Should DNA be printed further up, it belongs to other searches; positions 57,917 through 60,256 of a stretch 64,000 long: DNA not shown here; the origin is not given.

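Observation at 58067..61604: HydS-type sensory [FeFe]-hydrogenase domain fused directly to a histidine-kinase transmitter, with a hybrid REC-PAS-kinase immediately downstream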

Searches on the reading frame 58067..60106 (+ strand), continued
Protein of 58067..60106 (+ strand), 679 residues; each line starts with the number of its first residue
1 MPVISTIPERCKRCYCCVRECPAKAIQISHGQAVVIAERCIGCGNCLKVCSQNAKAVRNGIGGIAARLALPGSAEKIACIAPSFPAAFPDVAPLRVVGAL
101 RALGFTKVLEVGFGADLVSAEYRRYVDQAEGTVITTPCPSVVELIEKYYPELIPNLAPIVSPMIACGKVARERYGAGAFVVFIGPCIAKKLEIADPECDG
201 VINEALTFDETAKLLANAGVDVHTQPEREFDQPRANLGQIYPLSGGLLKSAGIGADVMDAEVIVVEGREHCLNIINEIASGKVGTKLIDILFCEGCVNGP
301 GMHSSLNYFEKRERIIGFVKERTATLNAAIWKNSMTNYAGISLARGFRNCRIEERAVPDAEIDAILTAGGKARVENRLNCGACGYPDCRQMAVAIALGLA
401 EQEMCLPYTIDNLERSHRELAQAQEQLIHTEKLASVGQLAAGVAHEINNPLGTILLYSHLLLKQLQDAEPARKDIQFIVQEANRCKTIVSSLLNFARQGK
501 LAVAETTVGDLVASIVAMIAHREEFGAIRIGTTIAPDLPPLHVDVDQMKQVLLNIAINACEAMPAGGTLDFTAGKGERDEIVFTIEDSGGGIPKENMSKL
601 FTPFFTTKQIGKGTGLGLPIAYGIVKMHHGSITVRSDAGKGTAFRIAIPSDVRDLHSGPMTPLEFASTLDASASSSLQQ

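Call 17: search_solved_structures(query=window:58067-60106:+, max_evalue=0.00001, show_alignments=3)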
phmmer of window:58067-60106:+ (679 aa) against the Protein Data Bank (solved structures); distinct sequences matched with E-value up to 0.00001: 98 (the best 60 are shown).
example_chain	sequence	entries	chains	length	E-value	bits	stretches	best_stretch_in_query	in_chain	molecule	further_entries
9jfj_A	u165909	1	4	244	7.5e-37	130.2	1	423-652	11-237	Sensor histidine kinase ZraS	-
5idj_A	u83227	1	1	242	8.4e-32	113.5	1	429-649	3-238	Histidine kinase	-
3d36_A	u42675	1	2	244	1.5e-29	106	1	426-649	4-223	Sporulation kinase B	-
8vc9_A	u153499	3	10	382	1.3e-28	102.9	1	415-649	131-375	Leptospira virulence regulator B (LvrB) | histidine kinase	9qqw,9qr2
3a0r_A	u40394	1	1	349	3.6e-27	98.2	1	418-650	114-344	Sensor protein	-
8a6t_A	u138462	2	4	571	9.3e-26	93.5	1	34-251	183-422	Electron bifurcating hydrogenase subunit HydA1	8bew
7qv7_D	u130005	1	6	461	1.5e-23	86.2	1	79-250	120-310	Hydrogen dependent carbon dioxide reductase subunit HydA2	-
4gcz_A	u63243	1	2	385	3.5e-23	85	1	413-654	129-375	Blue-light photoreceptor, Sensor protein fixL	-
8a7f_A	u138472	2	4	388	1.1e-22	83.4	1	414-650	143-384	Putative Sensory box protein,Sensor protein FixL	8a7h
8a3u_A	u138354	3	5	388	1.1e-22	83.3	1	414-650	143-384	Putative Sensory box protein,Sensor protein FixL | Putative Sensory box protein,Putative Sensory box protein,Sensor protein FixL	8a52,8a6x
9p6i_A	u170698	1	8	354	1.4e-22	83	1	423-651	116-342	histidine kinase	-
8u4x_A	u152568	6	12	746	3.9e-22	81.5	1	412-649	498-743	histidine kinase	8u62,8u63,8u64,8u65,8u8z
7p5h_A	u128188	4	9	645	4.6e-22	81.3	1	35-239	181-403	Fe-hydrogenase, subunit alpha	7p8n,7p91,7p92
5idm_A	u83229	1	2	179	6e-21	77.6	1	509-649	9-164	Cell cycle histidine kinase CckA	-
6paj_A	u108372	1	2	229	6.3e-21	77.5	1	440-650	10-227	Sensor protein SrrB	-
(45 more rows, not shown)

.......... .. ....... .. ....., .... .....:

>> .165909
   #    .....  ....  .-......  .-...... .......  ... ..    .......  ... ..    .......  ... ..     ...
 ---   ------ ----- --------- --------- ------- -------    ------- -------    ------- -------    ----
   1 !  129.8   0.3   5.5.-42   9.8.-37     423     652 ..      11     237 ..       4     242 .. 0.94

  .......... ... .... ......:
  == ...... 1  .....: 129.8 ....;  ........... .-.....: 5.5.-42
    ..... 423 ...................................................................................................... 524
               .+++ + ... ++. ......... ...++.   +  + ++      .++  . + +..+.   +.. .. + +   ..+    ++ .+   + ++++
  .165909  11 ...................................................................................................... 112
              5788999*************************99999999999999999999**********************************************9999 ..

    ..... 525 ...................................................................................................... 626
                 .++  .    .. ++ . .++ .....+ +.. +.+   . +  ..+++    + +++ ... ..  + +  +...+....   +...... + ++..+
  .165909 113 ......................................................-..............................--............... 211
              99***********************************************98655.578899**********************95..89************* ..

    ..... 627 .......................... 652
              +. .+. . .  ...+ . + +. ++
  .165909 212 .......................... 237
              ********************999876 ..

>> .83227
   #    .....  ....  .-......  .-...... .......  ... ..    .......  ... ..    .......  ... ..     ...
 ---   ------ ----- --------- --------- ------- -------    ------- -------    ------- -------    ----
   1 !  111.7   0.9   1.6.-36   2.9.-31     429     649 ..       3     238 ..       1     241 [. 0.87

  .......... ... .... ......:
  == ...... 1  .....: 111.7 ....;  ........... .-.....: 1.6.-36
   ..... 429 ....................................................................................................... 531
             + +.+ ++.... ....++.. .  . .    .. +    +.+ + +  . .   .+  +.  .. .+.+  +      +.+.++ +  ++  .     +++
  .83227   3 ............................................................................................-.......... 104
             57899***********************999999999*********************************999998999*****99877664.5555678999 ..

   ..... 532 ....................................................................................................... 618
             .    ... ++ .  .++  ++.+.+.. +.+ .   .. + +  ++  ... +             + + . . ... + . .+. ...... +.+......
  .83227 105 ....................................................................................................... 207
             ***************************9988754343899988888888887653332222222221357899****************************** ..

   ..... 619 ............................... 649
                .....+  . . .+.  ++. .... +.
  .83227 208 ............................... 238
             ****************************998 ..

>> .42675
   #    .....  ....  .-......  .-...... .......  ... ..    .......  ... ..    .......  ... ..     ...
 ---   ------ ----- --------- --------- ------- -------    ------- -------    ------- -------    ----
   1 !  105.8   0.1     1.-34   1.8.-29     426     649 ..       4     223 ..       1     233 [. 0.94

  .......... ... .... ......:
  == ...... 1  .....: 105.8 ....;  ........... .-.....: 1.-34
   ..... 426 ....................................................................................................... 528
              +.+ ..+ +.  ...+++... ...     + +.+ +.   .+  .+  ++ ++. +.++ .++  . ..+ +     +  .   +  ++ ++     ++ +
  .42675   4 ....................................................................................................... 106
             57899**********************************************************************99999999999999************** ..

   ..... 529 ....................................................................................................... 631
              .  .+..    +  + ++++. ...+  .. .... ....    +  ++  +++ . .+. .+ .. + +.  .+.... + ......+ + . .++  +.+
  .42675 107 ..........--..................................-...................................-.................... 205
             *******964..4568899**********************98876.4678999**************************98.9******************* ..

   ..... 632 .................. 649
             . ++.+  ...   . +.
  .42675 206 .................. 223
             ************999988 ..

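Call 18: find_encoding_contigs(protein=window:58067-60106:+, flank=10000, max_places=4)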
Protein window:58067-60106:+ (679 aa): no gene with exactly this product is on record in the collection.

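Call 19: find_encoding_contigs(protein=P0001, flank=10000, max_places=3)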
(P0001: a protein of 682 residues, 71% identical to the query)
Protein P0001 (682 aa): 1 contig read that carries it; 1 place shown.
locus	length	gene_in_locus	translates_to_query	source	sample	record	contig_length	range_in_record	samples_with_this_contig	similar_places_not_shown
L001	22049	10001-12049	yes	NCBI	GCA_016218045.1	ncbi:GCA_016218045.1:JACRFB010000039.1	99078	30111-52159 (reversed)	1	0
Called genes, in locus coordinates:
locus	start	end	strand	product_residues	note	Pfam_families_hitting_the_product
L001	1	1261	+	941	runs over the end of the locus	-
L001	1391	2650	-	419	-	PF07676:PD40 (faint)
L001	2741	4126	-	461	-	PF04055:Radical_SAM, PF06968:BATS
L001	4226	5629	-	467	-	PF14501:HATPase_c_5 (faint), PF00512:HisKA, PF02518:HATPase_c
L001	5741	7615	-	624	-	PF00111:Fer2 (weak), PF13510:Fer2_4, PF10588:NADH-G_4Fe-4S_3, PF22117:Fer4_Nqo3, PF02906:Fe_hyd_lg_C, PF02256:Fe_hyd_SSU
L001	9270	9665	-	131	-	PF00072:Response_reg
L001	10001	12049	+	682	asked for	PF13187:Fer4_9 (weak), PF13237:Fer4_10 (weak), PF00037:Fer4 (weak), PF02906:Fe_hyd_lg_C, PF04060:FeS, PF00512:HisKA, PF02518:HATPase_c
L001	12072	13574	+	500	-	PF00072:Response_reg, PF00989:PAS, PF08448:PAS_4, PF13188:PAS_8 (weak), PF13426:PAS_9 (weak), PF00512:HisKA, PF02518:HATPase_c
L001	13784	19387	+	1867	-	-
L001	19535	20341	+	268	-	PF00085:Thioredoxin, PF13098:Thioredoxin_2 (weak), PF14561:TPR_20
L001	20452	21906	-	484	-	PF01370:Epimerase, PF05368:NmrA, PF13460:NAD_binding_10, PF11066:DUF2867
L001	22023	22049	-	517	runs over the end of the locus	PF13541:ChlI, PF05496:RuvB_N (faint), PF00158:Sigma54_activat (faint), PF00493:MCM (faint), PF01078:Mg_chelatase, PF07728:AAA_5, PF13335:Mg_chelatase_C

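Call 31: find_related_loci(query=A2, collection=genome_contigs, flank=10000)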
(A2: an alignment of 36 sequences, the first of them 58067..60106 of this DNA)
Query A2 (679 aa) in genome_contigs; peptide patterns used: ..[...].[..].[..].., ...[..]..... (x = any residue, [..] = any of these).
600 stretches matched a pattern (row limit reached: there are more); 595 encode a relative of the query (tblastn E <= 1e-3); the best 80 are kept; 80 distinct loci.
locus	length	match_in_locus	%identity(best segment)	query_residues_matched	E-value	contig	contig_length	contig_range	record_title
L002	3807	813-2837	66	3-675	0e+0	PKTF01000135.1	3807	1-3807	MAG: Ignavibacteria bacterium isolate BM516 sc_12242, whole genome shotgun sequence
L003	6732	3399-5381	48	3-649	0e+0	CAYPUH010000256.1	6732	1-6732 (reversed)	MAG TPA_asm: uncultured Cytophagia bacterium isolate binchicken_co15_103 genome assembly, contig: NODE_10273_length_6732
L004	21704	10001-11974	48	1-649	0e+0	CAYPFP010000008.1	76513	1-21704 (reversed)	MAG TPA_asm: uncultured Planctomycetota bacterium isolate SRP257756_co1_239 genome assembly, contig: NODE_127_length_765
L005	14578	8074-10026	48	3-651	0e+0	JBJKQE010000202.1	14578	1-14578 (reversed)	MAG: Ignavibacteriaceae bacterium isolate Bin_26 S1Ck127_2776447_flag_0_multi_18.5966_len_14578, whole genome shotgun se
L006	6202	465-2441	47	3-665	0e+0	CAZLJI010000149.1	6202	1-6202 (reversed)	MAG TPA_asm: uncultured Ignavibacteriaceae bacterium isolate SRP319275_co4_56 genome assembly, contig: NODE_9967_length_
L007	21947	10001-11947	47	3-649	0e+0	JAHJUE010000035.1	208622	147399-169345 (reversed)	MAG: Bacteroidetes bacterium isolate OS_PC_MetaG.mb.9 OS_PC_MetaG.mb.9_k141_636481, whole genome shotgun sequence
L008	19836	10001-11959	47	3-653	0e+0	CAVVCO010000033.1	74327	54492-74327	MAG: uncultured Ignavibacteriales bacterium isolate MFD02416.bin.1.346 genome assembly, contig: contig_92818, whole geno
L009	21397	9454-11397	49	3-649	0e+0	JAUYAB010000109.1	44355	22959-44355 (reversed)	MAG: Ignavibacteria bacterium isolate C18_metabat.bin.46 C18_k141_126302, whole genome shotgun sequence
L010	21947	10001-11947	47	3-649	0e+0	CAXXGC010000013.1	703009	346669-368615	MAG: Melioribacteraceae bacterium isolate c2877395-3ee6-4dac-bee1-9ee563c4f95a genome assembly, contig: contig_13, whole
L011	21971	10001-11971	48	3-657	0e+0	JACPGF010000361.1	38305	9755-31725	MAG: Ignavibacteriales bacterium isolate NC_groundwater_380_Ag_B-0.1um_41_8 GD18-4_B1_scaffold_1272156, whole genome sho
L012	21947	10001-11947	46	3-649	0e+0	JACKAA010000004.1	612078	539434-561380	MAG: Ignavibacteriales bacterium isolate HK-STAS-BACT-78 HK-STAS-BACT-78_4, whole genome shotgun sequence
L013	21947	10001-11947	47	3-649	0e+0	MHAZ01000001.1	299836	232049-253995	MAG: Stygiobacter sp. RIFOXYC2_FULL_38_25 rifoxyc2_full_scaffold_11, whole genome shotgun sequence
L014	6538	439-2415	48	3-655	0e+0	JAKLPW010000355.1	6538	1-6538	MAG: Anaerolineae bacterium isolate bin N2.130 k141_378897, whole genome shotgun sequence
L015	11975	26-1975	47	3-651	0e+0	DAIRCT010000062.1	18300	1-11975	MAG TPA_asm: Ignavibacteriaceae bacterium isolate CTOTU2299 NODE_1360_length_18300_cov_9.090216, whole genome shotgun se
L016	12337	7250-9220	46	3-658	0e+0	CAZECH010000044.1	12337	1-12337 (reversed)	MAG TPA_asm: uncultured Ignavibacteriaceae bacterium isolate binchicken_co234_307 genome assembly, contig: NODE_3564_len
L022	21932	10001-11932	44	1-650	0e+0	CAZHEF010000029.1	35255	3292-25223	MAG TPA_asm: uncultured Clostridia bacterium isolate binchicken_co40_105 genome assembly, contig: NODE_860_length_35255_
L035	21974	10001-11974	45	1-649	9e-176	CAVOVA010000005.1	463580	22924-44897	MAG: uncultured Thermoleophilia bacterium isolate MFD09779.bin.2.149 genome assembly, contig: contig_20230, whole genome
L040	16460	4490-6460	44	3-651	2e-174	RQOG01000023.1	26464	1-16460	MAG: Calditrichaeota bacterium isolate Zgenome_0002 k87_413211, whole genome shotgun sequence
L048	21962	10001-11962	43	1-649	5e-170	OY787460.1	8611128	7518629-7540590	MAG: Victivallales bacterium isolate c43507a4-3b0a-454f-a213-a96987c4837a genome assembly, chromosome: 1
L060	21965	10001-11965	42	3-651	2e-164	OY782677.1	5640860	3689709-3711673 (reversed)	MAG: Bacteroidales bacterium isolate 20de20eb-1543-480f-a7de-dbc982fee115 genome assembly, chromosome: 1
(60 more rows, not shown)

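Call 42: predict_structure(alignment_id=A2)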
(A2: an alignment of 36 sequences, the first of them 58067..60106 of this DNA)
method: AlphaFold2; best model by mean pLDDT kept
length: 679 residues; sequences in the alignment: 36
mean_pLDDT: 84.2   pTM: 0.64
mean pLDDT of the five models: 84.2, 81.4, 81.2, 79.7, 76.0
residues with pLDDT >= 90: 319; 70-90: 262; 50-70: 71; < 50: 27
segments of 3 or more residues with pLDDT < 50: 658-679
pLDDT, mean of each block of 10 residues (from residue 1): 84 83 88 90 89 89 94 92 93 96 97 95 89 91 94 95 97 95 94 92 95 96 96 92 82 61 85 92 87 78 86 92 91 95 95 88 91 87 86 90 84 81 62 52 61 75 77 75 66 57 88 91 90 93 89 88 89 91 93 81 63 66 81 88 93 63 45 36
secondary structure, 60 per line:
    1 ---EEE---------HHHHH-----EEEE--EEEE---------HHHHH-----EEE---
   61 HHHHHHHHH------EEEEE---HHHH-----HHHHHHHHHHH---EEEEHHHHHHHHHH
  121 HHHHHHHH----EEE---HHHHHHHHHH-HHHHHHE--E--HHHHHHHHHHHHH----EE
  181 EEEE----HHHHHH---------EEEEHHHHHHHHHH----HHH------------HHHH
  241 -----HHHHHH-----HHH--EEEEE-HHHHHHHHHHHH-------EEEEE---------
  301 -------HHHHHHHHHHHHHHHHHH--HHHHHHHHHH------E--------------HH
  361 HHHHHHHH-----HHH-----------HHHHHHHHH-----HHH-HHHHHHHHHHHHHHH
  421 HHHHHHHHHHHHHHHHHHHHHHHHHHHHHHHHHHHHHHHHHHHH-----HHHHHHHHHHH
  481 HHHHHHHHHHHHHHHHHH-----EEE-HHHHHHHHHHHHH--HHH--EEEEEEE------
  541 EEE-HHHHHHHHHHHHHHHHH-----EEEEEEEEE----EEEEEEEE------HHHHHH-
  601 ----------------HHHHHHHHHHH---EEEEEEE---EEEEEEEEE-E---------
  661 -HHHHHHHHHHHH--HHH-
elements in order: E4-6 H16-20 E26-29 E32-35 H45-49 E55-57 H61-69 E76-80 H84-87 H93-103 E107-110 H111-128 E133-135 H139-148 H150-155 H162-174 E179-184 H189-194 E204-207 H208-217 H237-240 H246-251 E262-266 H268-279 E287-291 H308-325 H328-337 H359-368 H388-396 H406-464 H470-498 E504-506 H508-520 E528-534 E541-543 H545-561 E567-575 E580-587 H594-599 H617-627 E631-637 E641-649 H662-673
